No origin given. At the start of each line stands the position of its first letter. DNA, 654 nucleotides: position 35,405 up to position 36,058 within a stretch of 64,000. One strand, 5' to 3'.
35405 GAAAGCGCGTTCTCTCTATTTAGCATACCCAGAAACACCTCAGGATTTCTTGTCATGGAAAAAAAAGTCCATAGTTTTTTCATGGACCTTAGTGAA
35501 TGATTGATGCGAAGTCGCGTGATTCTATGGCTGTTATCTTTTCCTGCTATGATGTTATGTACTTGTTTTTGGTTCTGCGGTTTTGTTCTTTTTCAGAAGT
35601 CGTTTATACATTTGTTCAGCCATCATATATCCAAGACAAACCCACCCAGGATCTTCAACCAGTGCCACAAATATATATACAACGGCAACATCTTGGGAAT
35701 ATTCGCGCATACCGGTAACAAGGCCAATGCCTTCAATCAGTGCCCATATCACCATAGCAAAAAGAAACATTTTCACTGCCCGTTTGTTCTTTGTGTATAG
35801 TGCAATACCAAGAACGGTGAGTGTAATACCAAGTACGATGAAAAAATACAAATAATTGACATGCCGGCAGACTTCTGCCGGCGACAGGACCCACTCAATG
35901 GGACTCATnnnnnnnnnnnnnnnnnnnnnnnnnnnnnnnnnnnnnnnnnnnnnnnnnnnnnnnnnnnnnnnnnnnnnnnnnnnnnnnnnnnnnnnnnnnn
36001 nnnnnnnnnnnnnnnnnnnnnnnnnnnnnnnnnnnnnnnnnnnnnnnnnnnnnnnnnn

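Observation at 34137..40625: Prenyl-lipid-type cluster: atypical GGR paralog facing tandem UbiA prenyltransferases, two tiny overlapping polytopic membrane proteins and an NfnAB-like pair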

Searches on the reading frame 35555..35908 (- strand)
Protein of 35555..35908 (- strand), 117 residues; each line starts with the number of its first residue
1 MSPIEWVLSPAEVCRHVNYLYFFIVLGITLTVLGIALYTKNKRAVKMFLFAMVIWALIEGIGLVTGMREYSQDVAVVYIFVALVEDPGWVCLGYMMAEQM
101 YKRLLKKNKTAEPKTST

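Call 3: search_protein_families(library=pfam, proteins=[window:35555-35908:-], max_evalue=0.1)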
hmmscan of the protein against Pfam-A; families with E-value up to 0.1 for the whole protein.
window:35555-35908:- (117 aa): 3 families
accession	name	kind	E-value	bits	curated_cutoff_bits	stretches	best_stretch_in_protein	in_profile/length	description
PF09799.14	Transmemb_17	-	0.019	16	26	1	20-102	11-92/107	Predicted membrane protein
PF17555.7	TssN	-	0.051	13.4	30.3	1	15-75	29-88/274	Type VI secretion system, TssN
PF02308.21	MgtC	-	0.073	13.9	31.4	1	24-83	53-111/121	MgtC family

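Call 4: search_protein_families(library=ncbifam, proteins=[window:35555-35908:-], max_evalue=0.1)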
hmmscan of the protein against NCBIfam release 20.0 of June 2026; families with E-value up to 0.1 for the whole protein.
window:35555-35908:- (117 aa): 2 families
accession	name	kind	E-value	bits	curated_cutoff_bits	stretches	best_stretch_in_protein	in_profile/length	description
TIGR00783.1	ccs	subfamily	0.0019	17.2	549.05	1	10-83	90-164/420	citrate:cation symporter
TIGR03074.1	PQQ_membr_DH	subfamily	0.069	11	832.65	1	21-64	28-73/783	membrane-bound PQQ-dependent dehydrogenase, glucose/quinate/shikimate family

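Call 9: find_homologous_proteins(query=window:35555-35908:-, max_evalue=0.01)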
Query window:35555-35908:- (117 aa): 115 proteins with E <= 0.01 among 123 candidates.
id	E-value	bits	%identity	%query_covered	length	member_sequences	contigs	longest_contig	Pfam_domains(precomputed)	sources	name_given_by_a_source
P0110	2.2e-65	236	93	100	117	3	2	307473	-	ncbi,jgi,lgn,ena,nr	ncbi:MAG: hypothetical protein JW771_02125 [Candidatus Thermoplasmatota archaeon]|nr:hypothetical pr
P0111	3.0e-57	210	90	92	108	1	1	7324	-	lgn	-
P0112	1.1e-47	179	75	100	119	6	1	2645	-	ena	-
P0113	1.1e-47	179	73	93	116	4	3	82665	-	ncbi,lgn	-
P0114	1.9e-47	178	78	94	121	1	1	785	-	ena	-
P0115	3.8e-47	177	73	94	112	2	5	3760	-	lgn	-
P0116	4.6e-47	177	75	95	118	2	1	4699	-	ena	-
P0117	5.1e-47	177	77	89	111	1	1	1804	-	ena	-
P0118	6.3e-47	177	78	86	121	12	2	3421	-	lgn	-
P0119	6.5e-47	177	77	90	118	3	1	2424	-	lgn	-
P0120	8.0e-47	176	76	94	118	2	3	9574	-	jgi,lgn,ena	-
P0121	1.3e-46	176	74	85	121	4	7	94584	-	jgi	-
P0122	1.4e-46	175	72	94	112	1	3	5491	-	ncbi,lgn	-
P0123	1.7e-46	175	78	86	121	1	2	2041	-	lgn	-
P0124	1.8e-46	175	75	94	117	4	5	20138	-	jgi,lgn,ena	-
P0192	2.9e-35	139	58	100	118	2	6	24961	-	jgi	-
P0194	4.6e-35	138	56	97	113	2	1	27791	-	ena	-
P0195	6.9e-35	138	66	85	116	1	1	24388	-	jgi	jgi:hypothetical protein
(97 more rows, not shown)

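Call 20: find_encoding_contigs(protein=P0194, flank=10000, max_places=2)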
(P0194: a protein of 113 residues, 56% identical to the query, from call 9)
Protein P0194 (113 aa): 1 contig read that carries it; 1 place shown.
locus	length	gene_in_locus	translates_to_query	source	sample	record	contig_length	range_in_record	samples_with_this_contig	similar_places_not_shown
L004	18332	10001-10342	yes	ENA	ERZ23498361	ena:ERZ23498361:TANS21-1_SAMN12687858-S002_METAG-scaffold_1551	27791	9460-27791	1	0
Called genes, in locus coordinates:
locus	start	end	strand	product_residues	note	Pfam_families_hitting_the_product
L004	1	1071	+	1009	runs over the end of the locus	PF00873:ACR_tran, PF03176:MMPL (faint), PF02355:SecD_SecF_C (weak)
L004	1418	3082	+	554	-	PF07969:Amidohydro_3, PF01979:Amidohydro_1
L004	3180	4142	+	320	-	PF01040:UbiA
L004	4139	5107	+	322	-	PF01040:UbiA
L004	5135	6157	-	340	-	PF01040:UbiA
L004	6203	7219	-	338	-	PF01040:UbiA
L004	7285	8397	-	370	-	PF04055:Radical_SAM, PF13353:Fer4_12 (weak), PF13186:SPASM (weak)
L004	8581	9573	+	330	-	PF01040:UbiA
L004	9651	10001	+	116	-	-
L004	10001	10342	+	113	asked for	-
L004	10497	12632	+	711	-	PF07695:7TMR-DISM_7TM, PF00512:HisKA (faint), PF02518:HATPase_c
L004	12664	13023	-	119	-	PF07883:Cupin_2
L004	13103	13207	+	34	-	-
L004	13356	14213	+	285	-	PF23678:YqhI (weak), PF01738:DLH, PF02129:Peptidase_S15, PF00326:Peptidase_S9 (faint), PF08840:BAAT_C (faint)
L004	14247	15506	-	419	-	PF04055:Radical_SAM, PF13186:SPASM, PF02810:SEC-C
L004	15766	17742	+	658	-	PF00512:HisKA, PF02518:HATPase_c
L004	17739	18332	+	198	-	?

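Call 21: find_encoding_contigs(protein=P0192, flank=10000, max_places=2)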
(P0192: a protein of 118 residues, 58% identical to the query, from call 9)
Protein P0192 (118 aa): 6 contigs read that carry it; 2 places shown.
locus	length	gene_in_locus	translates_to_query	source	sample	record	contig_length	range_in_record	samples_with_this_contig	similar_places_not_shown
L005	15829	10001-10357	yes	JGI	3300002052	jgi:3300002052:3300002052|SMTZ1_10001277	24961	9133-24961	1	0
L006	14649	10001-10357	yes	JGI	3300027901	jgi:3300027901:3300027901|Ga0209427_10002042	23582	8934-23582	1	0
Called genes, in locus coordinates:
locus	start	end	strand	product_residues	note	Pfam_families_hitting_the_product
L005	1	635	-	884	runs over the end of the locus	PF13620:CarboxypepD_reg, PF13715:CarbopepD_reg_2, PF25183:OMP_b-brl_4, PF00593:TonB_dep_Rec_b-barrel, PF25183:OMP_b-brl_4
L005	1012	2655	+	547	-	PF07969:Amidohydro_3, PF01979:Amidohydro_1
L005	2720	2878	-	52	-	-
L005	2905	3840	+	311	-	PF01040:UbiA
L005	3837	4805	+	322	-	PF01040:UbiA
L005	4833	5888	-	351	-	PF01040:UbiA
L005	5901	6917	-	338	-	PF01040:UbiA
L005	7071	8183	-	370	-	PF04055:Radical_SAM, PF13353:Fer4_12 (weak), PF13186:SPASM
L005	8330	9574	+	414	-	PF01040:UbiA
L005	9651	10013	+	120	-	-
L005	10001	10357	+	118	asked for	-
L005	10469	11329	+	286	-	PF23678:YqhI (weak), PF01738:DLH, PF02129:Peptidase_S15 (weak), PF00326:Peptidase_S9 (faint), PF08840:BAAT_C (faint)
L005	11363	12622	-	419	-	PF04055:Radical_SAM, PF13186:SPASM, PF02810:SEC-C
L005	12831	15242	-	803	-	PF12704:MacB_PCD, PF02687:FtsX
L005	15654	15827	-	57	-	?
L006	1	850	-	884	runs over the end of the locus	PF13620:CarboxypepD_reg, PF13715:CarbopepD_reg_2, PF25183:OMP_b-brl_4, PF00593:TonB_dep_Rec_b-barrel, PF25183:OMP_b-brl_4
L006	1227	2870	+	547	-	PF07969:Amidohydro_3, PF01979:Amidohydro_1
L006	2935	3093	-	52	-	-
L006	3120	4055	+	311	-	PF01040:UbiA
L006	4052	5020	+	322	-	PF01040:UbiA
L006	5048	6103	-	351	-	PF01040:UbiA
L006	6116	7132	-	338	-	PF01040:UbiA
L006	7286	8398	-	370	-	PF04055:Radical_SAM, PF13353:Fer4_12 (weak), PF13186:SPASM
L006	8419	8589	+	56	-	-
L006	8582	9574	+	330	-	PF01040:UbiA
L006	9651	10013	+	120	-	-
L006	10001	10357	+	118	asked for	-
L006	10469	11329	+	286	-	PF23678:YqhI (weak), PF01738:DLH, PF02129:Peptidase_S15 (weak), PF00326:Peptidase_S9 (faint), PF08840:BAAT_C (faint)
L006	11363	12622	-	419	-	PF04055:Radical_SAM, PF13186:SPASM, PF02810:SEC-C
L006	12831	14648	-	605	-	?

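Call 22: find_encoding_contigs(protein=P0195, flank=10000, max_places=2)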
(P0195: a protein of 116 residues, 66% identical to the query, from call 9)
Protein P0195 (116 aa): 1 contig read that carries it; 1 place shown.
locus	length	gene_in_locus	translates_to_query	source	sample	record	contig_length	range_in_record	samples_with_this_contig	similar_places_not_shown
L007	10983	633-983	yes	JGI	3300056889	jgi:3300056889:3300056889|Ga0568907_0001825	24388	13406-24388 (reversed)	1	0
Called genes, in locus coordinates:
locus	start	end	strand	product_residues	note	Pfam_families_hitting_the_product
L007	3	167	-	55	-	?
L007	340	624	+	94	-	-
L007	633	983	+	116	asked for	-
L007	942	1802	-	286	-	PF01040:UbiA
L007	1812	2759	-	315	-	PF01040:UbiA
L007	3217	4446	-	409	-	PF05193:Peptidase_M16_C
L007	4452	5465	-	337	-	PF00675:Peptidase_M16, PF05193:Peptidase_M16_C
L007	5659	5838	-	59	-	-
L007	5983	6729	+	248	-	PF23023:Anti-Pycsar_Apyc1, PF00753:Lactamase_B, PF12706:Lactamase_B_2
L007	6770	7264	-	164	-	PF00359:PTS_EIIA_2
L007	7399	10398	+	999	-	PF18072:FGAR-AT_linker, PF00586:AIRS, PF02769:AIRS_C, PF00586:AIRS (weak), PF02769:AIRS_C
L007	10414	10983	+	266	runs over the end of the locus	PF13507:GATase_5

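Call 47: search_protein_families(library=ncbifam, proteins=[L005:7071-8183:-, L005:11363-12622:-, L005:2905-3840:+, L005:3837-4805:+, L005:4833-5888:-, L005:5901-6917:-, L005:8330-9574:+, L005:10469-11329:+], max_evalue=0.001)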
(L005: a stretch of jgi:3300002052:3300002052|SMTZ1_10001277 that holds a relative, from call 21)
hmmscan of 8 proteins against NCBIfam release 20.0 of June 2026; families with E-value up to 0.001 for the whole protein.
L005:7071-8183:- (370 aa): 61 families (the best 25 are shown)
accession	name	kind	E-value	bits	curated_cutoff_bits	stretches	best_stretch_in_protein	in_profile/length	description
TIGR04055.1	rSAM_NirJ2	equivalog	5.6e-40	137.9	500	1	27-353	2-322/326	putative heme d1 biosynthesis radical SAM protein NirJ2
TIGR04545.1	rSAM_ahbD_hemeb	equivalog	4.4e-33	115.1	500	1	27-345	2-327/339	heme b synthase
TIGR04053.2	TIGR04053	equivalog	6e-32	111.3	395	2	24-204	7-189/366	TIGR04053 family radical SAM/SPASM domain-containing protein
TIGR03962.1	mycofact_rSAM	equivalog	1.6e-30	106.5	265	1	24-354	11-332/339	mycofactocin radical SAM maturase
TIGR04303.1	GeoRSP_rSAM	equivalog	3.2e-29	102.5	400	2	24-196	4-172/325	GeoRSP system radical SAM/SPASM protein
TIGR03913.1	rad_SAM_trio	equivalog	4.9e-26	91.2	591.75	1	23-350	17-349/477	GDL motif peptide-associated radical SAM/SPASM maturase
TIGR04347.1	pseudo_SAM_Halo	equivalog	1e-25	90.8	525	1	26-194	39-205/390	TIGR04347 family pseudo-SAM/SPASM protein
TIGR04103.1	rSAM_nif11_3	equivalog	1.2e-24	86.7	725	1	28-345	8-335/412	nif11-class peptide radical SAM maturase 3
TIGR04051.1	rSAM_NirJ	equivalog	1.6e-24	86.5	515.45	2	27-192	4-167/354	heme d1 biosynthesis radical SAM protein NirJ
TIGR02109.1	PQQ_syn_pqqE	equivalog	1.7e-24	86.5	381.35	1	22-368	4-345/358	pyrroloquinoline quinone biosynthesis protein PqqE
NF050035.1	rSAM_WgK_link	exception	3.2e-24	85.6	650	2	30-164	14-147/367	radical SAM/SPASM peptide maturase WgkB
TIGR04250.1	SCM_rSAM_ScmE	equivalog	3.6e-24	85.3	400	2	24-179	2-156/358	SynChlorMet cassette radical SAM/SPASM protein ScmE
TIGR04546.1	rSAM_ahbC_deAc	equivalog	7.8e-24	84.2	650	1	27-189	41-201/390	12,18-didecarboxysiroheme deacetylase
TIGR04054.1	rSAM_NirJ1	equivalog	1.5e-23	83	650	1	25-191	36-200/387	putative heme d1 biosynthesis radical SAM protein NirJ1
NF045574.1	sacti_mat_StsB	exception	3.1e-23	82.4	625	2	22-145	93-215/466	StsB family radical SAM/SPASM domain sactipeptide maturase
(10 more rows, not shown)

L005:11363-12622:- (419 aa): 61 families (the best 25 are shown)
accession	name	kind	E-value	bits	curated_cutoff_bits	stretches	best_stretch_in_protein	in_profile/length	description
TIGR03942.1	sulfatase_rSAM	equivalog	1.1e-136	455.6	349.45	1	10-372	2-361/363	anaerobic sulfatase maturase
NF010308.0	PRK13745.1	equivalog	6.8e-121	404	484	1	5-369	10-386/412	anaerobic sulfatase-maturation protein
NF010321.0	PRK13758.1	equivalog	6.3e-70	236.2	441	1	9-373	5-367/370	anaerobic sulfatase-maturase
NF041298.1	rSAM_mat_DynA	equivalog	2.8e-60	204.2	450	1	11-365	4-350/356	dynobactin maturation radical SAM/SPASM protein DynA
NF041300.1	rSAM_mat_DarW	exception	3.6e-46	157.8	650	1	6-365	39-395/415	radical SAM/SPASM peptide maturase DarW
TIGR04261.1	rSAM_GlyRichRpt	subfamily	7.1e-43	147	310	1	16-343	4-335/363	cyclophane-forming radical SAM/SPASM peptide maturase GrrM/OscB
NF038005.1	rSAM_mat_DarE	equivalog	1.9e-42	145.6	650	1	16-358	81-422/432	darobactin maturation radical SAM/SPASM protein DarE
NF041707.1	rSAM_YhhB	equivalog_domain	8.4e-42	143.4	445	1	15-343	8-341/369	cyclophane-forming radical SAM/SPASM peptide maturase YhhB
NF041718.1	rSAM_phane_AMC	equivalog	3.2e-41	141.6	425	1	9-343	7-335/362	cyclophane-forming radical SAM peptide maturase AmcB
TIGR04083.1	rSAM_pep_methan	hypoth_equivalog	8.3e-41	140.1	300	1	19-365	10-340/376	TIGR04083 family peptide-modifying radical SAM enzyme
TIGR04269.1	SAM_SPASM_FxsB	subfamily_domain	1.6e-39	136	370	1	10-343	3-341/363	FxsB family cyclophane-forming radical SAM/SPASM peptide maturase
TIGR04496.1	rSAM_XyeB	equivalog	1.1e-30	106.6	450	1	17-343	12-345/385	cyclophane-forming radical SAM/SPASM peptide maturase XyeB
NF047865.1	rSAM_PapB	equivalog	1.9e-28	99.6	340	1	18-340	12-321/330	PapB family radical SAM/SPASM ranthipeptide maturase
TIGR04163.1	rSAM_cobopep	equivalog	7.4e-27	94.1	375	1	10-358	66-409/428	peptide-modifying radical SAM enzyme CbpB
TIGR03978.1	rSAM_paired_1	equivalog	3e-26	92.2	370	1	17-363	91-446/466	His-Xaa-Ser system radical SAM maturase HxsB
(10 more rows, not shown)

L005:2905-3840:+ (311 aa): 32 families (the best 25 are shown)
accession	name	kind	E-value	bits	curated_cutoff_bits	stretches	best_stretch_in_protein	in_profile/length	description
NF009523.0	PRK12884.1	equivalog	2.6e-25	89.2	269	1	17-269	3-240/279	prenyltransferase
NF005742.0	PRK07566.1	equivalog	2.1e-23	82.9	313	1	17-282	27-288/315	chlorophyll synthase ChlG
TIGR01476.1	chlor_syn_BchG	subfamily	2.1e-21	76.6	212.3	1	19-261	1-240/283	(bacterio)chlorophyll synthase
NF009525.0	PRK12887.1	equivalog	1.5e-18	67.2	226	1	17-294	13-289/310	homogentisate phytyltransferase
TIGR01475.1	ubiA_other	subfamily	5.9e-17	62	180.8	1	17-309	1-277/282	UbiA-like polyprenyltransferase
NF009521.0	PRK12882.1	equivalog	1.1e-16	60.9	296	1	17-270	4-244/280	geranylgeranylglycerol-phosphate geranylgeranyltransferase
NF041585.1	MqnP_Cj_Hp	exception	6.1e-15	55.4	375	1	45-307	26-276/281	menaquinone biosynthesis prenyltransferase MqnP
TIGR01473.1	cyoE_ctaB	equivalog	2.1e-14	54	210.3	1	19-309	1-279/281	heme o synthase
NF041586.1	MqnP_DT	exception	8.6e-14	51.9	430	1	19-300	1-269/277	menaquinone biosynthesis prenyltransferase MqnP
NF009515.0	PRK12874.1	equivalog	1.4e-13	50.9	392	1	43-303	31-284/291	4-hydroxybenzoate polyprenyltransferase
NF009058.0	PRK12392.1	subfamily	1.9e-13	50.2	494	1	17-268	13-264/333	bacteriochlorophyll c synthase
NF009513.0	PRK12872.1-3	equivalog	2e-13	50.5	288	1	58-272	52-262/293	prenyltransferase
NF009524.0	PRK12886.1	equivalog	5.2e-13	49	387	1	19-295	9-268/291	prenyltransferase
TIGR02056.1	ChlG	equivalog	2e-12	47.4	436.45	1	19-264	17-262/306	chlorophyll synthase ChlG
NF003348.0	PRK04375.1-1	equivalog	1.3e-11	44.4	285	1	18-250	3-223/292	heme o synthase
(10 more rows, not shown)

L005:3837-4805:+ (322 aa): 9 families
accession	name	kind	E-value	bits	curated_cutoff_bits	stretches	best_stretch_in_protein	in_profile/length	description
NF009523.0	PRK12884.1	equivalog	4e-13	49.2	269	1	6-277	8-267/279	prenyltransferase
NF008977.0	PRK12324.1-2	equivalog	5.9e-09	35.7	234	1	4-176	4-173/297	decaprenyl-phosphate phosphoribosyltransferase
NF008978.0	PRK12324.1-4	equivalog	1.3e-08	34.2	207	1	47-127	80-161/322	decaprenyl-phosphate phosphoribosyltransferase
NF006088.0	PRK08238.1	equivalog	2.9e-08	32.8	351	1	3-135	193-325/482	UbiA family prenyltransferase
TIGR01475.1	ubiA_other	subfamily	1.1e-07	31.5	180.8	1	8-246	8-243/282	UbiA-like polyprenyltransferase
NF009609.0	PRK13106.1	equivalog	2.4e-05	23.9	349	1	6-252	19-269/301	prenyltransferase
TIGR01474.1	ubiA_proteo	equivalog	5e-05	22.9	275.45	1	43-168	50-170/282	4-hydroxybenzoate octaprenyltransferase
NF009514.0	PRK12873.1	equivalog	5.4e-05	22.7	246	1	45-172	58-187/297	4-hydroxybenzoate polyprenyltransferase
NF008976.0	PRK12324.1-1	equivalog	0.00056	19.4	474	0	49-233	72-244/306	decaprenyl-phosphate phosphoribosyltransferase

L005:4833-5888:- (351 aa): 21 families
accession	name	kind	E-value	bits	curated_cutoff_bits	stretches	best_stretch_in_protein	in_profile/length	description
TIGR01475.1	ubiA_other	subfamily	1.1e-17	64.4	180.8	1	42-237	27-223/282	UbiA-like polyprenyltransferase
NF009523.0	PRK12884.1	equivalog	2.5e-17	63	269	1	18-308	4-275/279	prenyltransferase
TIGR01474.1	ubiA_proteo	equivalog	3.2e-16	59.6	275.45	1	46-237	36-226/282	4-hydroxybenzoate octaprenyltransferase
NF009522.0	PRK12883.1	equivalog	6.4e-14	52.1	353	1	20-222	5-204/279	geranylgeranylglycerol-phosphate geranylgeranyltransferase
NF009524.0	PRK12886.1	equivalog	2.4e-13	50.1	387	1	41-246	32-235/291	prenyltransferase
NF009521.0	PRK12882.1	equivalog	2.5e-12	46.6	296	1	18-218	5-204/280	geranylgeranylglycerol-phosphate geranylgeranyltransferase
NF009609.0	PRK13106.1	equivalog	3.3e-11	43.1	349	1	40-224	37-228/301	prenyltransferase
NF041585.1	MqnP_Cj_Hp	exception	1.7e-10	40.9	375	1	54-237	42-225/281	menaquinone biosynthesis prenyltransferase MqnP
NF009515.0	PRK12874.1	equivalog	1.8e-10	40.6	392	1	53-237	48-232/291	4-hydroxybenzoate polyprenyltransferase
NF009526.0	PRK12888.1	equivalog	2.8e-10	40.1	364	1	48-240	48-239/301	4-hydroxybenzoate octaprenyltransferase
NF008977.0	PRK12324.1-2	equivalog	2.1e-08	33.9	234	1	20-190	4-180/297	decaprenyl-phosphate phosphoribosyltransferase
TIGR01476.1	chlor_syn_BchG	subfamily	4.8e-08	32.8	212.3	1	30-223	12-212/283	(bacterio)chlorophyll synthase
NF041584.1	MqnP_SCO4491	exception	5.7e-08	32.8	420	1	52-243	40-230/285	menaquinone biosynthesis prenyltransferase MqnP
NF003349.0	PRK04375.1-2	equivalog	6.5e-08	32.1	246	1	11-131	18-139/318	heme o synthase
NF009514.0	PRK12873.1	equivalog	7e-08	32.2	246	1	52-229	48-229/297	4-hydroxybenzoate polyprenyltransferase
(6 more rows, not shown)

L005:5901-6917:- (338 aa): 14 families
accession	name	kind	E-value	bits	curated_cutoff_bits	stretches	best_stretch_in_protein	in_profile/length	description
TIGR01475.1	ubiA_other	subfamily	1.4e-11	44.4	180.8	1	7-212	1-210/282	UbiA-like polyprenyltransferase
NF009521.0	PRK12882.1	equivalog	1.7e-09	37.3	296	1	9-206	6-202/280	geranylgeranylglycerol-phosphate geranylgeranyltransferase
NF009522.0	PRK12883.1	equivalog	3.4e-09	36.6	353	1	30-204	26-196/279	geranylgeranylglycerol-phosphate geranylgeranyltransferase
NF009523.0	PRK12884.1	equivalog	5.7e-09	35.6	269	1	7-268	3-245/279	prenyltransferase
TIGR01474.1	ubiA_proteo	equivalog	7e-08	32.3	275.45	1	30-208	25-207/282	4-hydroxybenzoate octaprenyltransferase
NF005742.0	PRK07566.1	equivalog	2.9e-06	26.6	313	1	38-254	64-273/315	chlorophyll synthase ChlG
NF009524.0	PRK12886.1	equivalog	4.1e-06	26.4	387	1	1-209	1-209/291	prenyltransferase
NF009609.0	PRK13106.1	equivalog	4.7e-06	26.2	349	1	8-229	15-245/301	prenyltransferase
TIGR01473.1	cyoE_ctaB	equivalog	4.9e-06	26.5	210.3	1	9-168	1-164/281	heme o synthase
NF008977.0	PRK12324.1-2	equivalog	6.5e-06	25.7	234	1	8-174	2-174/297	decaprenyl-phosphate phosphoribosyltransferase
NF003349.0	PRK04375.1-2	equivalog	1.6e-05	24.3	246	1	3-139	20-158/318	heme o synthase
TIGR01476.1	chlor_syn_BchG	subfamily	3e-05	23.6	212.3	1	37-239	35-229/283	(bacterio)chlorophyll synthase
NF009526.0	PRK12888.1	equivalog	7.4e-05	22.3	364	1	53-206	65-216/301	4-hydroxybenzoate octaprenyltransferase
NF009514.0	PRK12873.1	equivalog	0.00058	19.3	246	1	35-203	41-214/297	4-hydroxybenzoate polyprenyltransferase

L005:8330-9574:+ (414 aa): 14 families
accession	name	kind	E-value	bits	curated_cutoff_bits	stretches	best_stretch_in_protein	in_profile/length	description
NF009523.0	PRK12884.1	equivalog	1.1e-17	64.1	269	1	85-309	4-221/279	prenyltransferase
NF009521.0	PRK12882.1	equivalog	2.3e-12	46.7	296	1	83-309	3-225/280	geranylgeranylglycerol-phosphate geranylgeranyltransferase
TIGR01474.1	ubiA_proteo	equivalog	3.1e-10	40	275.45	1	87-300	3-222/282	4-hydroxybenzoate octaprenyltransferase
NF009522.0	PRK12883.1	equivalog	4.7e-10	39.4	353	1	89-301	7-212/279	geranylgeranylglycerol-phosphate geranylgeranyltransferase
NF035940.1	prenyl_rel_EboC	equivalog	7e-09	35.5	250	1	88-293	2-208/292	UbiA-like protein EboC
NF006088.0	PRK08238.1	equivalog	3.2e-08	32.7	351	1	83-248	193-356/482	UbiA family prenyltransferase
TIGR01475.1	ubiA_other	subfamily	7.5e-08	32.2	180.8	1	108-310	24-225/282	UbiA-like polyprenyltransferase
NF009609.0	PRK13106.1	equivalog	2.2e-07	30.6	349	1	81-305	11-238/301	prenyltransferase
NF008977.0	PRK12324.1-2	equivalog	1.6e-06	27.8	234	1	85-255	2-174/297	decaprenyl-phosphate phosphoribosyltransferase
NF009516.0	PRK12875.1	equivalog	7.2e-06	25.3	205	1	119-322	58-255/292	prenyltransferase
TIGR01473.1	cyoE_ctaB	equivalog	9.3e-06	25.6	210.3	1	88-307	3-224/281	heme o synthase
NF003349.0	PRK04375.1-2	equivalog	6e-05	22.4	246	1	134-206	76-148/318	heme o synthase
NF008978.0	PRK12324.1-4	equivalog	0.00011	21.2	207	1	103-228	53-178/322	decaprenyl-phosphate phosphoribosyltransferase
NF003348.0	PRK04375.1-1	equivalog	0.00017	21.1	285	1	122-237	41-158/292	heme o synthase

L005:10469-11329:+ (286 aa): 2 families
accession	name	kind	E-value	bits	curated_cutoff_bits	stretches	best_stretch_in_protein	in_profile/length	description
NF041440.1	hydrolase_YghX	exception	2.7e-96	322.2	460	1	2-284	8-292/292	YghX family hydrolase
NF058650.1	GCSAG_HSLs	subfamily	0.00035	20.2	410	1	231-284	265-313/314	GCSAG motif subfamily hormone-sensitive lipase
